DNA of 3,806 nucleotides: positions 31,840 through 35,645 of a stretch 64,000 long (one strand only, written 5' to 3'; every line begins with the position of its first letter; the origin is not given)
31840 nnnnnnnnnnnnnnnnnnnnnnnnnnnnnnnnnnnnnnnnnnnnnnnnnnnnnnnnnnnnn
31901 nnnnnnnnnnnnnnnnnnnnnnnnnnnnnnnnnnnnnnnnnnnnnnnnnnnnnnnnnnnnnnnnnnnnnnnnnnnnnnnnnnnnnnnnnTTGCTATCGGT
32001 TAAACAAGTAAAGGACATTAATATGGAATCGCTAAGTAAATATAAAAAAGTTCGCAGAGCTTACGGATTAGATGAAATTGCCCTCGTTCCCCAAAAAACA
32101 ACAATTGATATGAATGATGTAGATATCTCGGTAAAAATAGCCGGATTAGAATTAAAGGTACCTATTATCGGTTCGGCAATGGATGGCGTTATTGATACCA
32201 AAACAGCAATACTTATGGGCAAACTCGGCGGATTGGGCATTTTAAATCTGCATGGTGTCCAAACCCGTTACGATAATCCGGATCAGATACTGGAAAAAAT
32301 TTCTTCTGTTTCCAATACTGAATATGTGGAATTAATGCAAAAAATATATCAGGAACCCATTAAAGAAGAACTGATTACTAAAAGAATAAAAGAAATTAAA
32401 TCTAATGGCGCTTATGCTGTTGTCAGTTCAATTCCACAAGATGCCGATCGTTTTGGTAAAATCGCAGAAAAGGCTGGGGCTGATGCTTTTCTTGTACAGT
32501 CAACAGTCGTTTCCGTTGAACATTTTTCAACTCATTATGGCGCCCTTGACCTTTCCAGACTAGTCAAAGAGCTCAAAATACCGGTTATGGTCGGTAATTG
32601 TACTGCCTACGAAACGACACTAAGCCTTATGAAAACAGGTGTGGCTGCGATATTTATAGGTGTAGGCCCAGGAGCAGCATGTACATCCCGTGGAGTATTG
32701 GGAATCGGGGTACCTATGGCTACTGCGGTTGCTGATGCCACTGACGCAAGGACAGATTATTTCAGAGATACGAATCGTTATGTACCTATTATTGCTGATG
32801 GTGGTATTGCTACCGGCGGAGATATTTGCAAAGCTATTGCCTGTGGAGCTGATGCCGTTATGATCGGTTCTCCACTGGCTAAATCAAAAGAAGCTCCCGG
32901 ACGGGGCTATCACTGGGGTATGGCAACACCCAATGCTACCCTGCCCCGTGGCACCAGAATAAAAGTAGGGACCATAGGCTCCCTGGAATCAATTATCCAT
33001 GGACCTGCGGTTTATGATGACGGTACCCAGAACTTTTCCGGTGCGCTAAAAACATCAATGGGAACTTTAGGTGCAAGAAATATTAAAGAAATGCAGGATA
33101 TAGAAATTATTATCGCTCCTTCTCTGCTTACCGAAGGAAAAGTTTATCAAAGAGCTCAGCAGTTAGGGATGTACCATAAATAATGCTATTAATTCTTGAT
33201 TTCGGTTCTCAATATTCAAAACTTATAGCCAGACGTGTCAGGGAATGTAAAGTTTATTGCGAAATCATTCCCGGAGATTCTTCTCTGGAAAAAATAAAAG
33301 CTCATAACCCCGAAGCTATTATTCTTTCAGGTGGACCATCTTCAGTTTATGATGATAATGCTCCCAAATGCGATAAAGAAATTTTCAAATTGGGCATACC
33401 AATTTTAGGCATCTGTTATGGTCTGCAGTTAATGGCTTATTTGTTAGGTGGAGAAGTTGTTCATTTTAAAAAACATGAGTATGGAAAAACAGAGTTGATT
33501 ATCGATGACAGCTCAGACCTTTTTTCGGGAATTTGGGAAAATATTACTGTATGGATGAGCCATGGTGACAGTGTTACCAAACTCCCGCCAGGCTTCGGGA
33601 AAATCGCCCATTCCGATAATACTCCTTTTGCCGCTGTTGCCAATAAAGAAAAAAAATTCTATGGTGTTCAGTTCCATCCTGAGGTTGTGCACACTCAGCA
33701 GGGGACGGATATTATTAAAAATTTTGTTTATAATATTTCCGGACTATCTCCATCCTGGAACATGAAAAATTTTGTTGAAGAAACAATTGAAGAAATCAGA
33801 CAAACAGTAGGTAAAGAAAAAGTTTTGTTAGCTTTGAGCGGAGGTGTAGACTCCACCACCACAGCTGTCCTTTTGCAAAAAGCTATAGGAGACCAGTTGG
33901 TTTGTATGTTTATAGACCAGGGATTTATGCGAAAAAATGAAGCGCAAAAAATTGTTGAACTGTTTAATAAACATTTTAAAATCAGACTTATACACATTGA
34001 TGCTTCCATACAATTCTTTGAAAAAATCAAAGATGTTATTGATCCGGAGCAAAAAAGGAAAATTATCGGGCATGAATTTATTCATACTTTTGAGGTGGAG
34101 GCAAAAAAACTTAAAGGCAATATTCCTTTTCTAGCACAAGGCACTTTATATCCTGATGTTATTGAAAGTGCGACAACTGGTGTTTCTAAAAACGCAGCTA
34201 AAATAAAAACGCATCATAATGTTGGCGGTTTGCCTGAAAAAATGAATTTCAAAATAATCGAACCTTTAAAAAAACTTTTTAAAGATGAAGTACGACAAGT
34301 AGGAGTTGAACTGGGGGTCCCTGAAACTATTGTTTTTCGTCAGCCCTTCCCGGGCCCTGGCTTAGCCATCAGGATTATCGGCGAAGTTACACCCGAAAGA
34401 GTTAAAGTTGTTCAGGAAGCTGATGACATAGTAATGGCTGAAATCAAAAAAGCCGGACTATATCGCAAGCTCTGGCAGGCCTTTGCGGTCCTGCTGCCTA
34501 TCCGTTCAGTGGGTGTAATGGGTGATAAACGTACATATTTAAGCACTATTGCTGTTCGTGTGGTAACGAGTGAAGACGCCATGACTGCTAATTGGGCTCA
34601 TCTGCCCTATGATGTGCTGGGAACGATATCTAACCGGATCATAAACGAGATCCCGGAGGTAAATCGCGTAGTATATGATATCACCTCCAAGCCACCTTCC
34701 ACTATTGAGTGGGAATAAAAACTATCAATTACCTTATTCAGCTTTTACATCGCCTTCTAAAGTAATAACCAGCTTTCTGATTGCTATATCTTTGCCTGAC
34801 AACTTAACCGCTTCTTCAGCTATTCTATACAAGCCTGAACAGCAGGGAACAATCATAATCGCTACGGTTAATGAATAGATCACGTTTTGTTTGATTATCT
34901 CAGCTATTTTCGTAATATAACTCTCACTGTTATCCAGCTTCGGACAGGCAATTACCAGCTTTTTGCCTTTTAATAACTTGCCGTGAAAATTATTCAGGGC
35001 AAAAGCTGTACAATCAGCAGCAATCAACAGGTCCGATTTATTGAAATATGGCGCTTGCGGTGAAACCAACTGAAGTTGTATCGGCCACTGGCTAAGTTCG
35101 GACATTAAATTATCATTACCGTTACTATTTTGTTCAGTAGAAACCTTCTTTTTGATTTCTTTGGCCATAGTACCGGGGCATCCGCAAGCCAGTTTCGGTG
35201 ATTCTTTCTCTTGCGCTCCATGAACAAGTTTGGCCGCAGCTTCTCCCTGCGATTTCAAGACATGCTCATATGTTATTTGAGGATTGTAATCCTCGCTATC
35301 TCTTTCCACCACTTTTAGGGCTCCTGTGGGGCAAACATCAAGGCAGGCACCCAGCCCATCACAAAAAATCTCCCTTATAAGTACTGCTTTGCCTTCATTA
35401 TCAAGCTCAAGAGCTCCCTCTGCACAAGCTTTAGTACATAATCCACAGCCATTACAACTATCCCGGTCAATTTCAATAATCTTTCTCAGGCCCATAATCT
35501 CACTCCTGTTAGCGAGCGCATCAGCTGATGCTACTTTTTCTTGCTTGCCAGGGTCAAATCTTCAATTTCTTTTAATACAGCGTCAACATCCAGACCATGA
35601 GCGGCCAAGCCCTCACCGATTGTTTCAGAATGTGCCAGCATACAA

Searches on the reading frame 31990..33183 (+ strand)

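Call 30: search_protein_families(library=pfam, proteins=[window:31990-33183:+], max_evalue=0.001)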
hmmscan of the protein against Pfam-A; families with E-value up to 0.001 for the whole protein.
window:31990-33183:+ (397 aa): 6 families
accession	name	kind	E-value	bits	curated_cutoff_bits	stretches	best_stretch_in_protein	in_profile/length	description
PF00478.31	IMPDH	-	2.7e-48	165.2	25.6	1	25-370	2-327/345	IMP dehydrogenase / GMP reductase domain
PF01070.24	FMN_dh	-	7.3e-13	48.7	24.9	1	176-298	198-307/350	FMN-dependent dehydrogenase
PF01645.23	Glu_synthase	-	1.5e-07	31.4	20.4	1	196-294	206-305/369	Conserved region in glutamate synthase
PF03060.21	NMO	-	2.8e-07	30.7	28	1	55-308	10-237/331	Nitronate monooxygenase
PF01180.27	DHO_dh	-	1.9e-05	24.5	27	1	260-298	236-274/291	Dihydroorotate dehydrogenase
PF05690.20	ThiG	-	7.1e-05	22.7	23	1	258-301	170-212/247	Thiazole biosynthesis protein ThiG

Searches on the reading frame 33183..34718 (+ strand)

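Call 30: search_protein_families(library=pfam, proteins=[window:33183-34718:+], max_evalue=0.001)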
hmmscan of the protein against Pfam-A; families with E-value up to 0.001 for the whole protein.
window:33183-34718:+ (511 aa): 6 families
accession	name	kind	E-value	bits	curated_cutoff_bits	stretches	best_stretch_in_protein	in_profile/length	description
PF00117.34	GATase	-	1.6e-51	175.1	22.8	1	3-184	1-189/190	Glutamine amidotransferase class-I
PF00958.27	GMP_synt_C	-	1.4e-45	153.7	27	1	420-510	2-92/92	GMP synthase C terminal domain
PF02540.23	NAD_synthase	-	6.4e-12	45.6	21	1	199-281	6-90/242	NAD synthase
PF07722.19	Peptidase_C26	-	1.3e-10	41.8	20.5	1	66-167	100-219/219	Peptidase C26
PF06508.19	QueC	-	1.1e-05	25.5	22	0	214-282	2-66/210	Queuosine biosynthesis protein QueC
PF03054.22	tRNA_Me_trans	-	0.00078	19.6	20.6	0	213-250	2-38/202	tRNA methyl transferase HUP domain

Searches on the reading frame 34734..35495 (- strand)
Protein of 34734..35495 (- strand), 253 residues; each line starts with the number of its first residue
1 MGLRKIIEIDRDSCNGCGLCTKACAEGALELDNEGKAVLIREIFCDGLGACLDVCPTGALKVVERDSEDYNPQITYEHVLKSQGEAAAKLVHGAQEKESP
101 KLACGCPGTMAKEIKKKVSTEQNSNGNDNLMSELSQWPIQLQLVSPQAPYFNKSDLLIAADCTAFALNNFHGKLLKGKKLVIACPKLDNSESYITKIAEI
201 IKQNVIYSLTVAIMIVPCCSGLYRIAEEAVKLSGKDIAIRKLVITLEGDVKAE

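Call 30: search_protein_families(library=pfam, proteins=[window:34734-35495:-], max_evalue=0.001)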
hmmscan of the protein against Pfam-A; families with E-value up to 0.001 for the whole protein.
window:34734-35495:- (253 aa): 9 families
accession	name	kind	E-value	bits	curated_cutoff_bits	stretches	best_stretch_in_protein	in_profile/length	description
PF12838.12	Fer4_7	-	3e-10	40.8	27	1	13-59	1-52/52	4Fe-4S dicluster domain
PF13237.11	Fer4_10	-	1e-09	38.6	25.5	1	7-56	2-53/53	4Fe-4S dicluster domain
PF12837.12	Fer4_6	-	6.4e-09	35.8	25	1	6-29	1-24/24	4Fe-4S binding domain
PF00037.32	Fer4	-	7.5e-09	35.5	21.1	2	7-28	1-22/24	4Fe-4S binding domain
PF13187.11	Fer4_9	-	8e-08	32.6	27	1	14-59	2-51/52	4Fe-4S dicluster domain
PF14697.11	Fer4_21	-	2.2e-07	31.3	35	1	8-60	2-57/59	4Fe-4S dicluster domain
PF13459.11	Fer4_15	-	3.7e-07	31.2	22.4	1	7-40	1-33/66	4Fe-4S single cluster domain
PF13484.11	Fer4_16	-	6.4e-07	30.5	30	0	45-81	2-33/66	4Fe-4S double cluster binding domain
PF12797.12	Fer4_2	-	1.5e-05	25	24.5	1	6-25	2-21/22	4Fe-4S binding domain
